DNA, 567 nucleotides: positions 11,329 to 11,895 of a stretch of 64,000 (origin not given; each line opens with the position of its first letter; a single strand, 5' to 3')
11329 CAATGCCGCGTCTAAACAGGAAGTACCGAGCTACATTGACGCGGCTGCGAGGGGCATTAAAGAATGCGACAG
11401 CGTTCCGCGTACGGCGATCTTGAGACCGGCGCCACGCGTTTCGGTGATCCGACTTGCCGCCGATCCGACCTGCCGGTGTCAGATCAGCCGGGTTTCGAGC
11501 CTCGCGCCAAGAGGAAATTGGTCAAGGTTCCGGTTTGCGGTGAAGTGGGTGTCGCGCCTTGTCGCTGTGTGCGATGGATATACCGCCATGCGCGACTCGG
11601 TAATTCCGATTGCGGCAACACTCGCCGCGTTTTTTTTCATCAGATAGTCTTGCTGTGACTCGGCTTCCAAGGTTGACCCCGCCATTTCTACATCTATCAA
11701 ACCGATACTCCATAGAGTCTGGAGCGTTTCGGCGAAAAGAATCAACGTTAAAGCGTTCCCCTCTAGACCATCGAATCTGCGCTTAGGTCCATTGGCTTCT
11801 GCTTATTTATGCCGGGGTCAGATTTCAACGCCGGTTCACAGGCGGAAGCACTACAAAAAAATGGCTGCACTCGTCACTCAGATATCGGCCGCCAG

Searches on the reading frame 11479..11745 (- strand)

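Call 76: search_protein_families(library=pfam, proteins=[window:11479-11745:-], max_evalue=0.1)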
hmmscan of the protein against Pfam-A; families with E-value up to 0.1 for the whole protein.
window:11479-11745:- (88 aa): 1 family
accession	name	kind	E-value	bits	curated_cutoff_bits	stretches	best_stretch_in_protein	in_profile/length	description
PF22116.1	DUF6944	-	0.067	12.9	32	1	19-59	42-82/167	Family of unknown function (DUF6944)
